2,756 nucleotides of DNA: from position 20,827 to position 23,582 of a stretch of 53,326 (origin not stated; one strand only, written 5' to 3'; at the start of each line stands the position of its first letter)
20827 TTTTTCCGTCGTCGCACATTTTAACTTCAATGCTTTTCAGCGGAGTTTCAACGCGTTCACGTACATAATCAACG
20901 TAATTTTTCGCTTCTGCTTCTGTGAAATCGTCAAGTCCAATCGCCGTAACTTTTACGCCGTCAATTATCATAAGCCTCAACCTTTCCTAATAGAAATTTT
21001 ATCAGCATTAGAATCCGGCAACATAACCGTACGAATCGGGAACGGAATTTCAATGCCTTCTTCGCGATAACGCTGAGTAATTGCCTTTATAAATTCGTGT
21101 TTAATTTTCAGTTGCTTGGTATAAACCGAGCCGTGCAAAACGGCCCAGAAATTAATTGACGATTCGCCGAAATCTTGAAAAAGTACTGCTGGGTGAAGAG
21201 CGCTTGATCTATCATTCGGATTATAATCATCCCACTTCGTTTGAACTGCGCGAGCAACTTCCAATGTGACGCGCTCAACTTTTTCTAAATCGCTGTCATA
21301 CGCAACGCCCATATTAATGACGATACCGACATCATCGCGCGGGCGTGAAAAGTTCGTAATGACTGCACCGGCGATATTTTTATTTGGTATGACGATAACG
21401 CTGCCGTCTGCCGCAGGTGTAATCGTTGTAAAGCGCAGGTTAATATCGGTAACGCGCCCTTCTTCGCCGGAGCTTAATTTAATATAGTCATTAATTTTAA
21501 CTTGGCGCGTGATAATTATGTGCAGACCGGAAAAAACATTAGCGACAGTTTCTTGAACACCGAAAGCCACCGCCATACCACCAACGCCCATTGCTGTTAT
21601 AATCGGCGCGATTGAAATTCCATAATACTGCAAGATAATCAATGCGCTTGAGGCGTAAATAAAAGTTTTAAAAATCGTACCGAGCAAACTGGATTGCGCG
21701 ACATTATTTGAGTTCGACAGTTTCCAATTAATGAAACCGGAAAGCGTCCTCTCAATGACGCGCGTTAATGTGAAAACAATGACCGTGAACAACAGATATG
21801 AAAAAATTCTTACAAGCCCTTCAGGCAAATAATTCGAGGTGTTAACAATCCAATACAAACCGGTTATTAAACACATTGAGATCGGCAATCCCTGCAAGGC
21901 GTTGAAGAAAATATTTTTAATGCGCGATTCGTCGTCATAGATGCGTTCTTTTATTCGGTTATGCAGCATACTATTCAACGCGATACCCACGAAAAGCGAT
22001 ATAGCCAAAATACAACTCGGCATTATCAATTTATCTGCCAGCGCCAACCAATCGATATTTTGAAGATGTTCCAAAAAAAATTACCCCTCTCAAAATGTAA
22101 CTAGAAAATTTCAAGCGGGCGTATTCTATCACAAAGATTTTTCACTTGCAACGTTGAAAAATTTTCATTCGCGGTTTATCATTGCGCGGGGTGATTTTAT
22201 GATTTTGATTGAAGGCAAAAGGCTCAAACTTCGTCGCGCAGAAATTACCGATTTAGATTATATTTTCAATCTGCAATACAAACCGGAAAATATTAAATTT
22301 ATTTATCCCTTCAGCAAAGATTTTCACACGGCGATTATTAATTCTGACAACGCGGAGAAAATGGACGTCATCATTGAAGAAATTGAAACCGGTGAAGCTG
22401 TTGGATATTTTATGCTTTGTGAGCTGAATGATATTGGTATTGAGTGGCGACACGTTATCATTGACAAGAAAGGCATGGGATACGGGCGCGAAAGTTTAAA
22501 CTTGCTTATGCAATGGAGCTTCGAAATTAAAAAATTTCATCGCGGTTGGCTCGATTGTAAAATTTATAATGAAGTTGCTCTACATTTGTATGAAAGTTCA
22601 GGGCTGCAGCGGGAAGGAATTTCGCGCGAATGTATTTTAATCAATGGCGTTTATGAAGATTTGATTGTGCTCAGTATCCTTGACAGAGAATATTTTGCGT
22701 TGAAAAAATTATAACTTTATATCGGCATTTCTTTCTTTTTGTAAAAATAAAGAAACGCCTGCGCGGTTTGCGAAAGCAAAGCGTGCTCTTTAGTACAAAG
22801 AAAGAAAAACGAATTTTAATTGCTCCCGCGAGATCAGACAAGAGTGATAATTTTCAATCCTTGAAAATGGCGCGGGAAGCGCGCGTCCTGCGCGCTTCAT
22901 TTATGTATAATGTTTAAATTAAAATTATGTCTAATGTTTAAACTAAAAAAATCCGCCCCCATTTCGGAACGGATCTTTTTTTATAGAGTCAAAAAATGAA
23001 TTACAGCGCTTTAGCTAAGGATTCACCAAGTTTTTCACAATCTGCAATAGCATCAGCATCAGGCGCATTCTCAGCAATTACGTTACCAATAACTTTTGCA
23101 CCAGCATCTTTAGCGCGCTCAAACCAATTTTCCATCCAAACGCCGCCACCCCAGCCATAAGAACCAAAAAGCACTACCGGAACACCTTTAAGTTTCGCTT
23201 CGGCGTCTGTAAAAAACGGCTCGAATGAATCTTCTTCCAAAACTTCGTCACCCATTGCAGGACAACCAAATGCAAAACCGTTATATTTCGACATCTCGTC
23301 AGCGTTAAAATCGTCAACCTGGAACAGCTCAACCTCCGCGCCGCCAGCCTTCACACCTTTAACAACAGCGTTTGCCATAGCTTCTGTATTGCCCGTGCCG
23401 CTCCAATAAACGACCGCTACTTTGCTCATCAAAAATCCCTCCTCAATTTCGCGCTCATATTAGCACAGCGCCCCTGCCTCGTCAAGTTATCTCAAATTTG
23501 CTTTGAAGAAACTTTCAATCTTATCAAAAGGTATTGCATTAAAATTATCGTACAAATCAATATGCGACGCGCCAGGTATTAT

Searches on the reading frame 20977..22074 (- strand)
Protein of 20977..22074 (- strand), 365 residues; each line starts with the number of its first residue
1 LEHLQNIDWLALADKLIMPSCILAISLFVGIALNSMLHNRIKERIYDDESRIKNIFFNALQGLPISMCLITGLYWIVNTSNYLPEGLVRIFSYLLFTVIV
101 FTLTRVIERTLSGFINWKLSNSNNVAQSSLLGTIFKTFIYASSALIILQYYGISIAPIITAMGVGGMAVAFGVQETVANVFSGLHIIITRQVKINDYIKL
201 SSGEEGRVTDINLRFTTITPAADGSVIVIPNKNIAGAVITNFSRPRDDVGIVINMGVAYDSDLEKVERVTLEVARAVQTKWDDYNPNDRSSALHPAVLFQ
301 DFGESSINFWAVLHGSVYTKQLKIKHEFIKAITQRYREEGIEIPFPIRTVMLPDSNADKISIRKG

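Call 88: search_protein_families(library=pfam, proteins=[window:20977-22074:-])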
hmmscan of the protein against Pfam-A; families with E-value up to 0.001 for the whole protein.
window:20977-22074:- (365 aa): 3 families
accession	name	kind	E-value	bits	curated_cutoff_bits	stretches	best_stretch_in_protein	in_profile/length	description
PF00924.24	MS_channel_2nd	-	1.3e-15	57.7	20.2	1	176-244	2-68/68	Mechanosensitive ion channel, beta-domain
PF21082.3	MS_channel_3rd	-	1.4e-07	32.3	21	1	251-343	1-88/88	Mechanosensitive ion channel MscS, C-terminal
PF21088.3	MS_channel_1st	-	2.8e-06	27.6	23.1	1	133-174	1-42/42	Mechanosensitive ion channel, transmembrane helices 2/3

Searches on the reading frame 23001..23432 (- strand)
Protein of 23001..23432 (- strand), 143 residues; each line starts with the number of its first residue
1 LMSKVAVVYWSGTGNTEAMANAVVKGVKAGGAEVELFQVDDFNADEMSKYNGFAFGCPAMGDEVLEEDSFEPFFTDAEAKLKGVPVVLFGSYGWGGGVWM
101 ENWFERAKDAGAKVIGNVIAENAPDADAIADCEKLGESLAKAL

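Call 88: search_protein_families(library=pfam, proteins=[window:23001-23432:-])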
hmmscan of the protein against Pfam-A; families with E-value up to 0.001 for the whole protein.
window:23001-23432:- (143 aa): 2 families
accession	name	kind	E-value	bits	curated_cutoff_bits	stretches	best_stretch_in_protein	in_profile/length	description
PF00258.30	Flavodoxin_1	-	3.9e-19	69.7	25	1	7-132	1-139/143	Flavodoxin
PF12641.12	Flavodoxin_3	-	0.00075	19.8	27.5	0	6-53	1-44/160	Flavodoxin domain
